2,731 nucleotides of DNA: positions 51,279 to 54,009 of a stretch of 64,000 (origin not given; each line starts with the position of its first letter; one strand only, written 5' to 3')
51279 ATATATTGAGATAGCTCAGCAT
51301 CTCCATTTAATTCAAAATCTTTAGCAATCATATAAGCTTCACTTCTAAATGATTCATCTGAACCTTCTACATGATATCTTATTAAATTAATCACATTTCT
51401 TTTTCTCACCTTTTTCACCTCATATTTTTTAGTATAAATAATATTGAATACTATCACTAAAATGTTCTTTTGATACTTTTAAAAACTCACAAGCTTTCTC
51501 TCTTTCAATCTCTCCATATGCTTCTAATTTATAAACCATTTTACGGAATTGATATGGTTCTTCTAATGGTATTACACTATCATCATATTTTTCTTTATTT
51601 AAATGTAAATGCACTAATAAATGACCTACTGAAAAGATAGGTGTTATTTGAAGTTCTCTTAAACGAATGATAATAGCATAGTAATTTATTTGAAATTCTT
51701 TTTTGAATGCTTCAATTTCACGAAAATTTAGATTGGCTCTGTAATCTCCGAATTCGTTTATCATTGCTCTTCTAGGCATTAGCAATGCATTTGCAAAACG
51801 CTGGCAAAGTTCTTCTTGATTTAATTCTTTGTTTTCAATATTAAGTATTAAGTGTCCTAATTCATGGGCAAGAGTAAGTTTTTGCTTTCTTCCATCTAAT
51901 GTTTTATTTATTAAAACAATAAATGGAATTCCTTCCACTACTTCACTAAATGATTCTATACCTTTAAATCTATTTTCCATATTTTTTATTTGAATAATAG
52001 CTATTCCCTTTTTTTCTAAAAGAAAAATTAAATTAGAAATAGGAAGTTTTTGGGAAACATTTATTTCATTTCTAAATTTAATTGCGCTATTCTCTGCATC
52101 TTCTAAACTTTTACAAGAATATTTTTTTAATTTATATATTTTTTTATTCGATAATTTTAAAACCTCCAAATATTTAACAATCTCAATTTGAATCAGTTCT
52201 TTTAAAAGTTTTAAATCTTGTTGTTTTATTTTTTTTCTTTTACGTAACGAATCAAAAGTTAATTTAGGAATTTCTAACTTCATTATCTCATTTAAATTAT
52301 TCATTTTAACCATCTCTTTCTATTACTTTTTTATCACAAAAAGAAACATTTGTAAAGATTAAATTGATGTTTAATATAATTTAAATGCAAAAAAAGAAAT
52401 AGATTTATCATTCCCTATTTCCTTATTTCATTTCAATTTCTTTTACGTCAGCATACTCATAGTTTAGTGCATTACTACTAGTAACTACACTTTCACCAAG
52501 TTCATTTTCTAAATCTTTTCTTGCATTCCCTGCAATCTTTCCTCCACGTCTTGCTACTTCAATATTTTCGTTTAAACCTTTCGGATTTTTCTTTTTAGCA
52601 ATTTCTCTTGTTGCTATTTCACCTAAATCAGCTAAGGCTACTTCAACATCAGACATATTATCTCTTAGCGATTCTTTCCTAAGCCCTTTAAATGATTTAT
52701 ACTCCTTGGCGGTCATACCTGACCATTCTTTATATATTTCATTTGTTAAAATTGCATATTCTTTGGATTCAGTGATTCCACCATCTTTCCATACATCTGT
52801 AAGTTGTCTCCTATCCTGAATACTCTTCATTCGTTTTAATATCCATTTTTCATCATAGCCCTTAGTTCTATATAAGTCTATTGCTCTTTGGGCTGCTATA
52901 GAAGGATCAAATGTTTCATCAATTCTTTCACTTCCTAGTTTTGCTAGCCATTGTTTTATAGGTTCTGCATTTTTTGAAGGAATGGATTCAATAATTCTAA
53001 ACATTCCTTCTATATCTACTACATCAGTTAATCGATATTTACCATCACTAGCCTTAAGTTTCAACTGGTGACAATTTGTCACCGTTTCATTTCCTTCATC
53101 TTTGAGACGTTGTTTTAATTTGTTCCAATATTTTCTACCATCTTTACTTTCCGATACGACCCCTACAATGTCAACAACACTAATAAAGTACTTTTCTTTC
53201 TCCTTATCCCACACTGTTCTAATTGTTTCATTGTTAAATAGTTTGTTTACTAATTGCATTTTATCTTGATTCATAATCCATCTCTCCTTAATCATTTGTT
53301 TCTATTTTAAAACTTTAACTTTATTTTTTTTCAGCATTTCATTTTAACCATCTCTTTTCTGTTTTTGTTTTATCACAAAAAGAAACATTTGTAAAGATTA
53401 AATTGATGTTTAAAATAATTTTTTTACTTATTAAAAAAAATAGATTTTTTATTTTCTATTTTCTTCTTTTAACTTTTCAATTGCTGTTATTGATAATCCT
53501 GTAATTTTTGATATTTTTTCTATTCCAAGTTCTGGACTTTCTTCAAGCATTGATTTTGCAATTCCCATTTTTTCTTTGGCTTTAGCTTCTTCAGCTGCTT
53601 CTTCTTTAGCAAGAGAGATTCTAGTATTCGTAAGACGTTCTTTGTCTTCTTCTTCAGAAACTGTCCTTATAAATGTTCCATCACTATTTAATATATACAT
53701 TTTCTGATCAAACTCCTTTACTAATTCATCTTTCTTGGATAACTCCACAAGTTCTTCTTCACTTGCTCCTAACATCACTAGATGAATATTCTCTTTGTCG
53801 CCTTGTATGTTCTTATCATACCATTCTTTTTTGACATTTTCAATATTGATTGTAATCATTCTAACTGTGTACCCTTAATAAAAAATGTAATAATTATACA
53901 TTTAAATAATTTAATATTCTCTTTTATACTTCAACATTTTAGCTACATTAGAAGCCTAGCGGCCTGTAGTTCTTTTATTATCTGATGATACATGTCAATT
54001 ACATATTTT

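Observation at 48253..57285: Mosaic ATPase paralogs coupled to different effectors (effector swapping within one island)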

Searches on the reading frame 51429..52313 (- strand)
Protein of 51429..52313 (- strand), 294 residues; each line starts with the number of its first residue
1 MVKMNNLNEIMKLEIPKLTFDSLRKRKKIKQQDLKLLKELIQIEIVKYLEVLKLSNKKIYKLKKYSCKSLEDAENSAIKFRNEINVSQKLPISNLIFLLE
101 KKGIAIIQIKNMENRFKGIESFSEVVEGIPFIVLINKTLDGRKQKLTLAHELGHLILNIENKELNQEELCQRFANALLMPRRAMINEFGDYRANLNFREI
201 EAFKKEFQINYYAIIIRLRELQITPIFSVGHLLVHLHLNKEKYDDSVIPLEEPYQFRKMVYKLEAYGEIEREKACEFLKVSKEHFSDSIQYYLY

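Call 5: search_protein_families(library=pfam, proteins=[window:51429-52313:-], max_evalue=0.01)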
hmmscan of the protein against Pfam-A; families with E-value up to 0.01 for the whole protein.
window:51429-52313:- (294 aa): 1 family
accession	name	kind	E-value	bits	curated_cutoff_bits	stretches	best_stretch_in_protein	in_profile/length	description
PF06114.19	Peptidase_M78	-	9.2e-09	35.6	22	1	132-218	30-122/123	IrrE N-terminal-like domain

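Call 6: search_protein_families(library=padloc, proteins=[window:51429-52313:-], max_evalue=0.01)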
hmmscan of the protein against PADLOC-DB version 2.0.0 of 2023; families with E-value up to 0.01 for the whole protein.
window:51429-52313:- (294 aa): 15 families
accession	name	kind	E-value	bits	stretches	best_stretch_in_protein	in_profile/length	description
PDLC03948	RmrA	-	7.6e-25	85.6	1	27-282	94-353/397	-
PDLC03949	RmrA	-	2.1e-24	84.1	1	16-282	72-326/363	-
PDLC03952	RmrA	-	4.8e-23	79.6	1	67-286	147-372/395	-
PDLC03954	RmrA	-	5.4e-23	79.5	1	24-284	91-356/380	-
PDLC03947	RmrA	-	1.5e-22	78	1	22-277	87-349/383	-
PDLC03943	RmrA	-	7.7e-20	69.3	1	33-286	88-340/370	-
PDLC03946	RmrA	-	2.5e-18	64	1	9-227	65-273/357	-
PDLC03956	RmrA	-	3.2e-18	64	1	22-232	87-297/399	-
PDLC03944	RmrA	-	6.5e-18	62.9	1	25-260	89-325/384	-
PDLC03951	RmrA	-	2.6e-17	60.9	1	25-225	90-289/400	-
PDLC03955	RmrA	-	1.5e-16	58.6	1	19-221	93-290/371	-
PDLC03953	RmrA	-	1.9e-16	58.3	1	61-223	116-285/373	-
PDLC03950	RmrA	-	4.8e-16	56.7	1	24-286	77-344/369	-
PDLC03945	RmrA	-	9.4e-16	55.9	1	24-287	86-362/394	-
PDLC04141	capP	-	1.5e-13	48.8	1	96-229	24-161/242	capP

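Call 42: find_related_loci(query=window:51429-52313:-, collection=viral_contigs, flank=5000)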
Query window:51429-52313:- (294 aa) in viral_contigs; peptide patterns used: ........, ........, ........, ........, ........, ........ (x = any residue, [..] = any of these).
42 stretches matched a pattern, but none encodes a relative of the query by tblastn (E <= 1e-3).

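Call 43: search_dna_similar(query=window:51429-52313:-, collection=plasmids, mode=protein, max_rows=15)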
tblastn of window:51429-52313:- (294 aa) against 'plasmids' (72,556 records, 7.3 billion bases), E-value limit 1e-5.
Records with a match: 135; places in all: 137; records where one place covers at least 80% of the query: 0.
Best place of each record, by identity: <60% 135.
By first word of the organism name: Acinetobacter 16; Rhizobium 10; Bradyrhizobium 7; Streptomyces 7; Arthrobacter 5; Agrobacterium 5; Pseudosulfitobacter 5; Rhodococcus 5; Sulfitobacter 4; Zymomonas 4; and 51 more.
By predicted mobility (MOB-suite, as given by PLSDB): non-mobilizable 50; conjugative 44; mobilizable 41.
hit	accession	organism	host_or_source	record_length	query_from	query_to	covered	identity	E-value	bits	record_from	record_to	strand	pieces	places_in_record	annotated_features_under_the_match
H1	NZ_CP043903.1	Shewanella sp. LC6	-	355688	71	285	73%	30.8%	3e-18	92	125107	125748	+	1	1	XRE family transcriptional regulator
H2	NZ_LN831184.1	Vibrio cholerae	New Delhi seepage water sample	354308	71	285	73%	30.8%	4e-18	92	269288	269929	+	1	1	XRE family transcriptional regulator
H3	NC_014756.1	Sulfuricurvum kujiense DSM 16994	drain water from underground crude oil ...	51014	71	281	72%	31.3%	1e-20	99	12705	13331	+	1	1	XRE family transcriptional regulator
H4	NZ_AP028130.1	Vibrio fluvialis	Homo sapiens,Stool sample from a ...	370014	71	285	73%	30.3%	1e-17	90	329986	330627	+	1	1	XRE family transcriptional regulator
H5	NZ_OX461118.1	Shewanella baltica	bacterial strain isolated from smoked ...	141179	71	285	73%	30.3%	2e-17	90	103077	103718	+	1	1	XRE family transcriptional regulator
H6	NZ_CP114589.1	Salinivibrio kushneri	-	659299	71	285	73%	30.3%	3e-17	89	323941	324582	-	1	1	XRE family transcriptional regulator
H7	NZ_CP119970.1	Gloeocapsopsis dulcis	Dried cell culture,Desert, underside of ...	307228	72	281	71%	31.0%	1e-17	91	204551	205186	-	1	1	XRE family transcriptional regulator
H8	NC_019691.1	Synechococcus sp. PCC 7502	-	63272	72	281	71%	30.9%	2e-18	93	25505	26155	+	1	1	XRE family transcriptional regulator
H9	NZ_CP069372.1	Neotabrizicola shimadae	microbial biofilm,biofilm, Nakabusa ...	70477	72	281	71%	30.8%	8e-21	100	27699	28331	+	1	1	XRE family transcriptional regulator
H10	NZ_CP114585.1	Salinivibrio proteolyticus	-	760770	71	285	73%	29.9%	3e-17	89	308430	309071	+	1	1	XRE family transcriptional regulator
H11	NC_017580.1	Shewanella baltica OS117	-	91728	71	285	73%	29.9%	6e-17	88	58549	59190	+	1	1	XRE family transcriptional regulator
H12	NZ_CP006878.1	Rhizobium gallicum bv. gallicum R602sp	Phaseolus vulgaris,whole ...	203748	72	281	71%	30.3%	1e-16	87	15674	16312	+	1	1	XRE family transcriptional regulator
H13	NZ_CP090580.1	Methylobacterium radiotolerans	Pure isolate,Urban soil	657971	72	281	71%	29.0%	1e-12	76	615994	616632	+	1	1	XRE family transcriptional regulator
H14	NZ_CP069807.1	Glutamicibacter protophormiae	cell culture,water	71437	71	281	72%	28.4%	5e-13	77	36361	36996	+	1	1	XRE family transcriptional regulator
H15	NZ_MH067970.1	Arthrobacter sp.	-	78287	71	281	72%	28.4%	5e-12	74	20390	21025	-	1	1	XRE family transcriptional regulator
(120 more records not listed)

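Call 44: search_dna_similar(query=window:51429-52313:-, collection=phages, mode=protein, max_rows=15)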
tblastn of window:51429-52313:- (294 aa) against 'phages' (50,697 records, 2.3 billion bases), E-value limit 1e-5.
Records with a match: 20; places in all: 20; records where one place covers at least 80% of the query: 0.
Best place of each record, by identity: <60% 20.
By first word of the organism name: Gordonia 9; Acinetobacter 3; Clostridium 2; Paenibacillus 2; Escherichia 1; Zymomonas 1; Salmonella 1; Bacteriophage 1.
By host as written in the record: Gordonia terrae 3612 7; - 5; Clostridium tetani ATCC 9441 2; Paenibacillus larvae 2006 2; Gordonia terrae 3621 2; Homo sapiens 1; Acinetobacter baumannii 1.
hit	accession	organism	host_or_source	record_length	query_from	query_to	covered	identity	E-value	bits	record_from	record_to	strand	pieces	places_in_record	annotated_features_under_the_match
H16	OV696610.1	Escherichia phage Tritos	-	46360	72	253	62%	29.9%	2e-8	61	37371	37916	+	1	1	ImmA/IrrE metallo-endopeptidase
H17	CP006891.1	Zymomonas mobilis subsp. mobilis str. CP4 = NRRL B-14023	-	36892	91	267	60%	30.4%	2e-10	67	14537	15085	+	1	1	putative Zn peptidase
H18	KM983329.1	Clostridium phage phiCT9441A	Clostridium tetani ATCC 9441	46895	91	260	58%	28.9%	1e-11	71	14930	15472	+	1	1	XRE family transcriptional regulator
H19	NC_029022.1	Clostridium phage phiCT9441A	Clostridium tetani ATCC 9441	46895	91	260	58%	28.9%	1e-11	71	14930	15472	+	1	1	transcriptional regulator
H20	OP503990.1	Paenibacillus phage Dash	Paenibacillus larvae 2006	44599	92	263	59%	28.5%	5e-6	54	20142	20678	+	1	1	helix-turn-helix domain protein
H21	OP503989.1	Paenibacillus phage Callan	Paenibacillus larvae 2006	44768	92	263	59%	28.5%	5e-6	54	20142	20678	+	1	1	helix-turn-helix domain protein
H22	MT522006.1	Gordonia phage BBQValindra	Gordonia terrae 3612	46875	84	282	68%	24.4%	1e-8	62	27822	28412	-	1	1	33: helix-turn-helix DNA binding domain protein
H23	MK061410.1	Gordonia phage Eyes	Gordonia terrae 3612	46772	84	281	67%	24.5%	7e-8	59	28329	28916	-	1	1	33: LamD-like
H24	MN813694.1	Gordonia phage Opie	Gordonia terrae 3612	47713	71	223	52%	30.1%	1e-8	62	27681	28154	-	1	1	33: hypothetical protein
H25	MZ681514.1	Gordonia phage Malibo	Gordonia terrae 3612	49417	71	223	52%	30.1%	1e-8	62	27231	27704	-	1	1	34: helix-turn-helix DNA binding protein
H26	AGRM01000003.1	Salmonella enterica subsp. houtenae str. ATCC BAA-1581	Homo sapiens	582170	73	254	62%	24.6%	6e-8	60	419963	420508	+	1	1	helix-turn-helix protein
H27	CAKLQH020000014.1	Acinetobacter phage MD-2021a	not known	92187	91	223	45%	33.6%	3e-10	67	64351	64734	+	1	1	putative phage DNA-binding protein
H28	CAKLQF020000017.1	Acinetobacter phage MD-2021a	not known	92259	91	223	45%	33.6%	3e-10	67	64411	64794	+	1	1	putative phage DNA-binding protein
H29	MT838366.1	Bacteriophage sp.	human fecal samples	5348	72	215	49%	27.0%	5e-6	54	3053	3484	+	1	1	record has no annotation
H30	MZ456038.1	Gordonia phage Shlim410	Gordonia terrae 3612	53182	84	217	46%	27.0%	1e-6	56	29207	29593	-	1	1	33: helix-turn-helix DNA binding domain protein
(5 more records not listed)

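Call 45: get_annotated_region(hit=H3, flank=3500)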
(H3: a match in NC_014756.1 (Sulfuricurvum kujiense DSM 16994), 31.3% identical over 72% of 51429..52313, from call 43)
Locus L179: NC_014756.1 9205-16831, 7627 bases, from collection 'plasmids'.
description: Sulfuricurvum kujiense DSM 16994 plasmid pSULKU03, complete sequence
organism: Sulfuricurvum kujiense DSM 16994 (NCBI taxid 709032)
taxonomy: Bacteria; Campylobacterota; Epsilonproteobacteria; Campylobacterales; Sulfurimonadaceae; Sulfuricurvum; Sulfuricurvum kujiense; Sulfuricurvum kujiense DSM 16994
host: -; source: drain water from underground crude oil storage cavity; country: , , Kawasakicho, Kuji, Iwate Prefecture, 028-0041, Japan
typing (MOB-suite, as given by PLSDB): non-mobilizable
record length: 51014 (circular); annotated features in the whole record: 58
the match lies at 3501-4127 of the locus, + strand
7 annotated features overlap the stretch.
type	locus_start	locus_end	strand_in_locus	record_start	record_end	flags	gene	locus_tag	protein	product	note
CDS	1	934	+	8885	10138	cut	-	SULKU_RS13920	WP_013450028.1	restriction endonuclease subunit S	GO:0006304 - DNA modification [Evidence IEA]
CDS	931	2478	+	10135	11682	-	-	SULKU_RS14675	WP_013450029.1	hypothetical protein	-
CDS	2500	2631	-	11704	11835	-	-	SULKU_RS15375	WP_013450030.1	hypothetical protein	-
CDS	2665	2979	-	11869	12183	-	-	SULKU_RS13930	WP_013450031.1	hypothetical protein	-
CDS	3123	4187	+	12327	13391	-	-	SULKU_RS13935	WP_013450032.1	XRE family transcriptional regulator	-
CDS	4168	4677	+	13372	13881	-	-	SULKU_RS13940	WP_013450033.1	PIN domain-containing protein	-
CDS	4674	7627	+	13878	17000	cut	-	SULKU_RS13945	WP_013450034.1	type I restriction endonuclease subunit R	-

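Call 46: get_annotated_region(hit=H18, flank=3000)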
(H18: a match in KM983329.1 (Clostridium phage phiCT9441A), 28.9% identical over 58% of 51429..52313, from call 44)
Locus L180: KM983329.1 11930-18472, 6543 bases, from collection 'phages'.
description: Clostridium phage phiCT9441A, complete genome.
organism: Clostridium phage phiCT9441A (NCBI taxid 1567014)
taxonomy: Viruses; Duplodnaviria; Heunggongvirae; Uroviricota; Caudoviricetes
host: Clostridium tetani ATCC 9441; source: -; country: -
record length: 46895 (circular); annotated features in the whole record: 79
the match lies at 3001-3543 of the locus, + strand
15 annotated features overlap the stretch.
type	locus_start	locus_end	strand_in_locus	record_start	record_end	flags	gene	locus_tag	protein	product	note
CDS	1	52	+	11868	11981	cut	-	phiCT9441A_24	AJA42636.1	hypothetical protein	-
CDS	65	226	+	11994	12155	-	-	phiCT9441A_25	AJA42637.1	hypothetical protein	-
CDS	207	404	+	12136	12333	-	-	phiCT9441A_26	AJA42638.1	hypothetical protein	-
CDS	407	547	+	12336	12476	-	-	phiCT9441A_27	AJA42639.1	hypothetical protein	-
CDS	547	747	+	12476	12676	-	-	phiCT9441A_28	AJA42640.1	hypothetical protein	-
CDS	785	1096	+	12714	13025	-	-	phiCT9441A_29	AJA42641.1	XRE family transcriptional regulator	-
CDS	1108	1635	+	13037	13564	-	-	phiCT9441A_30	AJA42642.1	hypothetical protein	-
CDS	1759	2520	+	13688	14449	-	-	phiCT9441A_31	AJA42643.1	hypothetical protein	-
CDS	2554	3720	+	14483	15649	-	-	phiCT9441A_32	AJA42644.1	XRE family transcriptional regulator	-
CDS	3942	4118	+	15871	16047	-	-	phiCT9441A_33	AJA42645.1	hypothetical protein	-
CDS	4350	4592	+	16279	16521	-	-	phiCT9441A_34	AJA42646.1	hypothetical protein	-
CDS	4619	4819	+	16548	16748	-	-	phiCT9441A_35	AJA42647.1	hypothetical protein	-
CDS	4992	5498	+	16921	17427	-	-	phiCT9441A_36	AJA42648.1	terminase small subunit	-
CDS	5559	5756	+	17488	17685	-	-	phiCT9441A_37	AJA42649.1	terminase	-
CDS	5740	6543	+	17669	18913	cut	-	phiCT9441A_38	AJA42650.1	terminase large subunit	-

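Call 61: search_protein_families(library=ncbifam, proteins=[window:51429-52313:-], max_evalue=0.01)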
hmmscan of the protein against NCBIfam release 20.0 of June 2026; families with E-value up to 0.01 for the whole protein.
window:51429-52313:- (294 aa): 1 family
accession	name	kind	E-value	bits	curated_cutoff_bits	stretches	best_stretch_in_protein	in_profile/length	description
NF052239.1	antitox_spr1629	equivalog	7.4e-16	58.2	335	1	26-286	88-361/377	spr1629 family repressor/antitoxin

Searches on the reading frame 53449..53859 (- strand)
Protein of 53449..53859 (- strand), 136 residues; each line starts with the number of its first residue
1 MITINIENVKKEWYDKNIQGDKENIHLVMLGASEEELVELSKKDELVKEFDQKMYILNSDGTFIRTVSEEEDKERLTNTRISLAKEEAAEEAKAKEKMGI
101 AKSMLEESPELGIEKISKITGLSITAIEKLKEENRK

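Call 5: search_protein_families(library=pfam, proteins=[window:53449-53859:-], max_evalue=0.01)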
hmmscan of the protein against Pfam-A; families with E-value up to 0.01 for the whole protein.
window:53449-53859:- (136 aa): 0 families

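Call 6: search_protein_families(library=padloc, proteins=[window:53449-53859:-], max_evalue=0.01)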
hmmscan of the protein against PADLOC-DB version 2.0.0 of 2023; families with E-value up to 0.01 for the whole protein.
window:53449-53859:- (136 aa): 0 families

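Call 61: search_protein_families(library=ncbifam, proteins=[window:53449-53859:-], max_evalue=0.01)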
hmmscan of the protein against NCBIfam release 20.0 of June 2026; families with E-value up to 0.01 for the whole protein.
window:53449-53859:- (136 aa): 1 family
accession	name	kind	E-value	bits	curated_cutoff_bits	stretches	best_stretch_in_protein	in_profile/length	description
TIGR01784.1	T_den_put_tspse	subfamily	0.00022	21.2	52.1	1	5-130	149-273/273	Rpn family recombination-promoting nuclease/putative transposase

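Call 62: search_protein_families(library=phrogs, proteins=[window:53449-53859:-], max_evalue=0.01)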
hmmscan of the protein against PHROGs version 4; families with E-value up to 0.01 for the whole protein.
window:53449-53859:- (136 aa): 1 family
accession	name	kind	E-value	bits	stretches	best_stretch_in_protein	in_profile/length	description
phrog_3300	-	integration and excision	0.00013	22.6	1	46-132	231-312/313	transposase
